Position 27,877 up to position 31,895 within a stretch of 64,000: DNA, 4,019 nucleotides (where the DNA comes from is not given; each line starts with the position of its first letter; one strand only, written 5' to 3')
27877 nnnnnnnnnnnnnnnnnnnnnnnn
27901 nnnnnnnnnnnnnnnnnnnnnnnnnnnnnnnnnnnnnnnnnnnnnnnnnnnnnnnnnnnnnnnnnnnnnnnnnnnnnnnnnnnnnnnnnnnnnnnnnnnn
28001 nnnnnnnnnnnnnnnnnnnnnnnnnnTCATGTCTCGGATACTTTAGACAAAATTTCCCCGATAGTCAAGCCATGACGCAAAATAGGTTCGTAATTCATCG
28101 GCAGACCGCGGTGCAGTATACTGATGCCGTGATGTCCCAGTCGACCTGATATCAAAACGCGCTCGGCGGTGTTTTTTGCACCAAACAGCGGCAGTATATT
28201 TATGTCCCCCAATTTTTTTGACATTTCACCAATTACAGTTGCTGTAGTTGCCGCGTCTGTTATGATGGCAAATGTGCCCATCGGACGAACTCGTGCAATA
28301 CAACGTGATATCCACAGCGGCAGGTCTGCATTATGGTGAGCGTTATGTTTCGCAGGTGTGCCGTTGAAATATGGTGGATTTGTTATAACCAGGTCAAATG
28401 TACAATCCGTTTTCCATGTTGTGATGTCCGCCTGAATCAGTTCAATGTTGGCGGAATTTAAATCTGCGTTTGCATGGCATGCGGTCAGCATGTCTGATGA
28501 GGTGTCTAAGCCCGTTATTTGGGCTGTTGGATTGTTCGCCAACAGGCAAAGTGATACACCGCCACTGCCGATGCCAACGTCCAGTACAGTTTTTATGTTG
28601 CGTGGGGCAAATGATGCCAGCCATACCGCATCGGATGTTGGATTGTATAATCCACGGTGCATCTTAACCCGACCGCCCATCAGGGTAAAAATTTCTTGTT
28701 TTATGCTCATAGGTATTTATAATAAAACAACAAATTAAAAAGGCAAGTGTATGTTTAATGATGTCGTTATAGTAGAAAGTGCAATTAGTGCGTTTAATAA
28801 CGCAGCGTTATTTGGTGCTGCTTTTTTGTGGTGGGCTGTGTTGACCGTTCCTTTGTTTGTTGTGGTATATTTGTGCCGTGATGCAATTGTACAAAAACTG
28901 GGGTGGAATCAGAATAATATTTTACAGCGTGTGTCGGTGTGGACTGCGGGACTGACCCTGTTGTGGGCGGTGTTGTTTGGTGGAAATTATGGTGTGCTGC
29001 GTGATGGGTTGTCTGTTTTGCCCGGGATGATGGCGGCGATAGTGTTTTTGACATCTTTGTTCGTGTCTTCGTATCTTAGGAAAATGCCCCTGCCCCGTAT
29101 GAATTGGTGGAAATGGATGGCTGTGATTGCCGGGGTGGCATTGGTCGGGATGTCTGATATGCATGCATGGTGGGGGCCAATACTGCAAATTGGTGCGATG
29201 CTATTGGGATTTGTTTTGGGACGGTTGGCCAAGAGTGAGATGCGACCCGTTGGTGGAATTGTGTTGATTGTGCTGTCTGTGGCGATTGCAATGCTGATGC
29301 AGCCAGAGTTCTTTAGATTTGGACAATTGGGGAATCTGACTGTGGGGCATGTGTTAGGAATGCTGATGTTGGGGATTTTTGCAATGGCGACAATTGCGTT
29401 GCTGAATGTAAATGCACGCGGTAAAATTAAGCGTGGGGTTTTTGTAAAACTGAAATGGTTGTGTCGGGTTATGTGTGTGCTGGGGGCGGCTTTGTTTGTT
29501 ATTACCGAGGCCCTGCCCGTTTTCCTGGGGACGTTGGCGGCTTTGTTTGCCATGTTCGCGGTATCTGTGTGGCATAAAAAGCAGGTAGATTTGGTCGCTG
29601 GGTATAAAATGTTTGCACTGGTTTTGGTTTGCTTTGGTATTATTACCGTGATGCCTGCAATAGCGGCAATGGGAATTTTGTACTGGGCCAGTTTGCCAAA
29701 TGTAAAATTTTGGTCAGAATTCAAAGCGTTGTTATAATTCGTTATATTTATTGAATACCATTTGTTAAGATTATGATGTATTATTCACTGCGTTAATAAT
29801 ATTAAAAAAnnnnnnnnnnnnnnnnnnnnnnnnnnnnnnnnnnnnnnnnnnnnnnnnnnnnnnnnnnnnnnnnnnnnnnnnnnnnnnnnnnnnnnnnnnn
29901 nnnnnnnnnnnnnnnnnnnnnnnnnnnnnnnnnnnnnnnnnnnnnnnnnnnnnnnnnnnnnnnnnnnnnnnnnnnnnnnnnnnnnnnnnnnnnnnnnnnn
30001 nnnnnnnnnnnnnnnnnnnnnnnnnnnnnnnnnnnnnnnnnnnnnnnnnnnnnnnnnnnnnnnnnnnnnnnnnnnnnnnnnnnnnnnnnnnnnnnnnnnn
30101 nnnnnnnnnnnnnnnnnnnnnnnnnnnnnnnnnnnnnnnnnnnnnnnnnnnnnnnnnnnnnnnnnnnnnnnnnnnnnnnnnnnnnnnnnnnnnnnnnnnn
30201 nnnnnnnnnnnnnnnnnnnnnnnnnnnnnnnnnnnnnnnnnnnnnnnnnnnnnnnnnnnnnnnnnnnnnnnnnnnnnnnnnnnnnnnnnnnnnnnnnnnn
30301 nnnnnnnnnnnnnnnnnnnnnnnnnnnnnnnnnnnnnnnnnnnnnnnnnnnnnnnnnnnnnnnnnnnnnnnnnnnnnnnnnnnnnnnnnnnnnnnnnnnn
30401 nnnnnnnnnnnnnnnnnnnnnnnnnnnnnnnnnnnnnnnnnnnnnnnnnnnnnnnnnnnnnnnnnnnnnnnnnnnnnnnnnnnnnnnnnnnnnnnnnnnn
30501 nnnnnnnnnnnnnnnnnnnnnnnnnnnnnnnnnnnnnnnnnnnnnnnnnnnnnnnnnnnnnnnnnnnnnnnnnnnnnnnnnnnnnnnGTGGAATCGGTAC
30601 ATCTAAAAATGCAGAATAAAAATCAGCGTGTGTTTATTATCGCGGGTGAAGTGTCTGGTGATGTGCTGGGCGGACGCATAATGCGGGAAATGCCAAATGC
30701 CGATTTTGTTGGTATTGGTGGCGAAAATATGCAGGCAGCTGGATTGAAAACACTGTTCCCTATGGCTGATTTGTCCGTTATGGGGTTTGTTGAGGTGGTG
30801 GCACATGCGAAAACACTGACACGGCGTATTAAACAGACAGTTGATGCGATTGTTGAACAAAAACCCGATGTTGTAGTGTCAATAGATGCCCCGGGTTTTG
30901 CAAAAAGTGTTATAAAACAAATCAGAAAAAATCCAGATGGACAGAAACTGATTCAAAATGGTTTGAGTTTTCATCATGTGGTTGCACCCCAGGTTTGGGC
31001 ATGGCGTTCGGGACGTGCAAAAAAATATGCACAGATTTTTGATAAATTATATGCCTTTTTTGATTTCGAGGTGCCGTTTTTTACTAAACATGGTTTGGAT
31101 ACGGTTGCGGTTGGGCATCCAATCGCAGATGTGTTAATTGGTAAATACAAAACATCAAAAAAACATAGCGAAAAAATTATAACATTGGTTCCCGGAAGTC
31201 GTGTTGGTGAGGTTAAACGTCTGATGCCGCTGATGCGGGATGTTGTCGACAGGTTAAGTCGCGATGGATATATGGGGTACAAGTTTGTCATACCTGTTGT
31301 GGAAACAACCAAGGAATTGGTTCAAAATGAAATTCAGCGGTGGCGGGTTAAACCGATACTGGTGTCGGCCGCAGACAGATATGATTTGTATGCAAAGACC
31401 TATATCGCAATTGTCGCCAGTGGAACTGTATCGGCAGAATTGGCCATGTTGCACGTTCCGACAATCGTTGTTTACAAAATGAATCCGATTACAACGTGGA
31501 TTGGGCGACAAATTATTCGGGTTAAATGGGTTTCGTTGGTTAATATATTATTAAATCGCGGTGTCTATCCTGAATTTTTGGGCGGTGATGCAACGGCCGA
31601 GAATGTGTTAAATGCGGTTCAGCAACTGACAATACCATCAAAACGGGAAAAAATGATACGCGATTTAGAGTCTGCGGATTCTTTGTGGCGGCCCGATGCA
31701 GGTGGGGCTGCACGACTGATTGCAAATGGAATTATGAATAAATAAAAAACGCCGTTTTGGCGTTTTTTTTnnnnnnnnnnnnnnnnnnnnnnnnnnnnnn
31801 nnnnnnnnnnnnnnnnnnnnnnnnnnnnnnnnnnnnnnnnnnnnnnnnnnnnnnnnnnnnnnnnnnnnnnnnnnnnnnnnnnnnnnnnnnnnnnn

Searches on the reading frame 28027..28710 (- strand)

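Call 13: search_protein_families(library=pfam, proteins=[window:28027-28710:-], max_evalue=0.00001)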
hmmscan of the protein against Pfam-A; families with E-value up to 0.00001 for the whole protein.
window:28027-28710:- (227 aa): 5 families
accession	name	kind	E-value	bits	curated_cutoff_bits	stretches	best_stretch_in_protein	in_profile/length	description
PF05175.20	MTS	-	5.2e-14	52.7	23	1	33-155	26-144/170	Methyltransferase small domain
PF13649.12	Methyltransf_25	-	1.3e-12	48.7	27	1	42-111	1-71/97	Methyltransferase domain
PF13847.12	Methyltransf_31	-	6.3e-11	42.6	27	1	40-165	5-124/145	Methyltransferase domain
PF08241.18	Methyltransf_11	-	7e-08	33.4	21.2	1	43-111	1-67/95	Methyltransferase domain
PF08242.18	Methyltransf_12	-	9.2e-07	30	30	1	43-111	1-72/98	Methyltransferase domain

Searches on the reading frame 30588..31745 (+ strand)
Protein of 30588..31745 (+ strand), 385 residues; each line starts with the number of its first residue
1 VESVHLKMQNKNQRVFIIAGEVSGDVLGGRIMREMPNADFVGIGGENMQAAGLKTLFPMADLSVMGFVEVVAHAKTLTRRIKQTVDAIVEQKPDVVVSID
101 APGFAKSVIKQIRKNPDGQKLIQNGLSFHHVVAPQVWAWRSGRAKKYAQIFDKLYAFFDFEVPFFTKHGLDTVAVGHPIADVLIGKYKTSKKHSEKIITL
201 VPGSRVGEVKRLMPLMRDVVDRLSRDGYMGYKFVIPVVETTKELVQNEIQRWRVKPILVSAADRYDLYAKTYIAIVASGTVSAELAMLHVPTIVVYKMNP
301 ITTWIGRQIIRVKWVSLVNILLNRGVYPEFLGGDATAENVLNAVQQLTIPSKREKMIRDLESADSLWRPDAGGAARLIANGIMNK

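Call 13: search_protein_families(library=pfam, proteins=[window:30588-31745:+], max_evalue=0.00001)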
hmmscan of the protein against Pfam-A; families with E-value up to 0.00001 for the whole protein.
window:30588-31745:+ (385 aa): 1 family
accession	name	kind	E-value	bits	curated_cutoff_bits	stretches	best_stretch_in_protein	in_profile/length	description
PF02684.21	LpxB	-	3.7e-86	289.8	22.6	1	15-353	1-344/374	Lipid-A-disaccharide synthetase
